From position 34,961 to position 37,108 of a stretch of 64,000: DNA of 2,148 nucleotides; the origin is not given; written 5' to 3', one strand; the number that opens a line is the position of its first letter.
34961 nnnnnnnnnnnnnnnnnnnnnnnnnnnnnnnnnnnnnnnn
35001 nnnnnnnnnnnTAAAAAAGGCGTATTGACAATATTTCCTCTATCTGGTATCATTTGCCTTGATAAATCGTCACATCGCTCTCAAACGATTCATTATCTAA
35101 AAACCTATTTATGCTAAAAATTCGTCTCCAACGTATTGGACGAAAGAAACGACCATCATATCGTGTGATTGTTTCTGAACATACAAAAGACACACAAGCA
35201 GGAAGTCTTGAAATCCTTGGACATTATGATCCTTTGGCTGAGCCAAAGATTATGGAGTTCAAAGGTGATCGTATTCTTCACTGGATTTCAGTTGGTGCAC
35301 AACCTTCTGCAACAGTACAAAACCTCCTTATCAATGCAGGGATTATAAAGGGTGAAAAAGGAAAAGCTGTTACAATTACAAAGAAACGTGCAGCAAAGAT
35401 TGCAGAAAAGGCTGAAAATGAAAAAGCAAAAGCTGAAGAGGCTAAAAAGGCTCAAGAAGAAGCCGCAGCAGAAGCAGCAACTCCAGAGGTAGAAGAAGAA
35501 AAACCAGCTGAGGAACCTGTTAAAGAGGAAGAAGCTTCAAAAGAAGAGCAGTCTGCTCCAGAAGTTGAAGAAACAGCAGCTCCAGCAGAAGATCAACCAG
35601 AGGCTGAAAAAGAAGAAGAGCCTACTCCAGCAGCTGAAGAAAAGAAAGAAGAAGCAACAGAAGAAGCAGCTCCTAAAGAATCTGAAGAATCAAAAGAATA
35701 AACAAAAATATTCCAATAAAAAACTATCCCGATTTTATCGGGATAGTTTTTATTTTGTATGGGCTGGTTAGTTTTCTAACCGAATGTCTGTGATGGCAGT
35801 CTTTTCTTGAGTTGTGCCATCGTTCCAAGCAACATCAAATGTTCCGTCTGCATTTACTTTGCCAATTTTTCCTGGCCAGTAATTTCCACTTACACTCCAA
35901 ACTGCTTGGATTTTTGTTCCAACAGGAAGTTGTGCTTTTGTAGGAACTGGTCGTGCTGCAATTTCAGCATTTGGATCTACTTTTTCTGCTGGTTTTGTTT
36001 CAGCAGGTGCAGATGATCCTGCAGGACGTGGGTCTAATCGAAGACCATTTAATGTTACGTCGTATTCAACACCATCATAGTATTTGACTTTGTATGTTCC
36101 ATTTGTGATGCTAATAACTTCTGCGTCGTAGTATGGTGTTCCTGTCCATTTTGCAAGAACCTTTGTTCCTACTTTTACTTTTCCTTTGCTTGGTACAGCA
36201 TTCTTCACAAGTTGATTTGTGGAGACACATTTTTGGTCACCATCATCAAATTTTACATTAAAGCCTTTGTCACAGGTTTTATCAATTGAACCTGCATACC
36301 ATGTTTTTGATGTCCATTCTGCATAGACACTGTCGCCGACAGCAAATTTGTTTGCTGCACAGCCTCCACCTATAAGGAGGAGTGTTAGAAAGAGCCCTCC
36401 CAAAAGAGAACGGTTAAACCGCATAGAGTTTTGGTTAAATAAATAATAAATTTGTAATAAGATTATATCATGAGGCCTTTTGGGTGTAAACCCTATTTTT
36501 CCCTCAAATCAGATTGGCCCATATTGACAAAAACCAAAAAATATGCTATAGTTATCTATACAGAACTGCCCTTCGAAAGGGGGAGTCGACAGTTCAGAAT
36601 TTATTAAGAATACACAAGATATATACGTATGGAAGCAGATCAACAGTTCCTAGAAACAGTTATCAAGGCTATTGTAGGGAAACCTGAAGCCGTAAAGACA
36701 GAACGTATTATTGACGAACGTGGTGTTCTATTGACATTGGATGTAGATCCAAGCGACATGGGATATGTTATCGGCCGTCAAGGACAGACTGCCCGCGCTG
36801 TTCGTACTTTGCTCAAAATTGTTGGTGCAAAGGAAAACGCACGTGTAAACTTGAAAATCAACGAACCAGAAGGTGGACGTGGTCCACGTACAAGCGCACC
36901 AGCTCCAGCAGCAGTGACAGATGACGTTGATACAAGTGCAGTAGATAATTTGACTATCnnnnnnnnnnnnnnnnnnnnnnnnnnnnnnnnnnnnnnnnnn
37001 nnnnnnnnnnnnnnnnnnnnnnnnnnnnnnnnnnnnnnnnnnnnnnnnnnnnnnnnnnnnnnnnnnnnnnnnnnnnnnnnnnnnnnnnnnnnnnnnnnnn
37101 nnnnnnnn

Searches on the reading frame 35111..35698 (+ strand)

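Call 57: search_protein_families(library=pfam, proteins=[window:35111-35698:+], max_evalue=0.00001)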
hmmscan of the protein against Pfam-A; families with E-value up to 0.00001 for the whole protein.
window:35111-35698:+ (196 aa): 1 family
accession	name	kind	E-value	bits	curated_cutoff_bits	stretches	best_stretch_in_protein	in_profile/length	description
PF00886.24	Ribosomal_S16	-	4.2e-17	62.3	27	1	8-66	1-62/62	Ribosomal protein S16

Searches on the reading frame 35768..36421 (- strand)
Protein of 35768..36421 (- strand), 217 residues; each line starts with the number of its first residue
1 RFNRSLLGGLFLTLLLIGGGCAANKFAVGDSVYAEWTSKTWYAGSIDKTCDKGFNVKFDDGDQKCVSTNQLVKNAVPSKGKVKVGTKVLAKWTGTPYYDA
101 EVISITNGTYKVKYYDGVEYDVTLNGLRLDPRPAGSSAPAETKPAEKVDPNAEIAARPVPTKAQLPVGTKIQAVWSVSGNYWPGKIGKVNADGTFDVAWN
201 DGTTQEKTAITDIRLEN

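Call 76: search_protein_families(library=pfam, proteins=[window:35768-36421:-], max_evalue=0.0001)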
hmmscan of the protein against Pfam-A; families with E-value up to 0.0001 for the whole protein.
window:35768-36421:- (217 aa): 6 families
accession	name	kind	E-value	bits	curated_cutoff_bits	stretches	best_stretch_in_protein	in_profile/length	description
PF18115.7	Tudor_3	-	1.6e-12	47.5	25.8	0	86-128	3-50/52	DNA repair protein Crb2 Tudor domain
PF09038.16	53-BP1_Tudor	-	1.7e-11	44.6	22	0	82-133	3-57/122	Tumour suppressor p53-binding protein-1 Tudor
PF18359.7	Tudor_5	-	2.1e-11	43.9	31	0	165-205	1-47/53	Histone methyltransferase Tudor domain 1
PF15057.12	DUF4537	-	7.7e-09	36.1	27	1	40-126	13-104/120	Domain of unknown function (DUF4537)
PF21744.3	BAHCC1-like_Tudor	-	6.9e-08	32.8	28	0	161-215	3-63/69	BAHCC1-like, Tudor domain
PF05641.18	Agenet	-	2.1e-06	28.6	27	0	97-119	17-39/61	Agenet domain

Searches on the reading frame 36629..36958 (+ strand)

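Call 76: search_protein_families(library=pfam, proteins=[window:36629-36958:+], max_evalue=0.0001)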
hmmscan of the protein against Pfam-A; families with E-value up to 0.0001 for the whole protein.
window:36629-36958:+ (110 aa): 1 family
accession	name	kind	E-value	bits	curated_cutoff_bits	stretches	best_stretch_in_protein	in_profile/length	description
PF13083.13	KH_KhpA-B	-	3.8e-21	75.2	32.1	1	5-77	1-73/73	KhpA/KhpB, KH domain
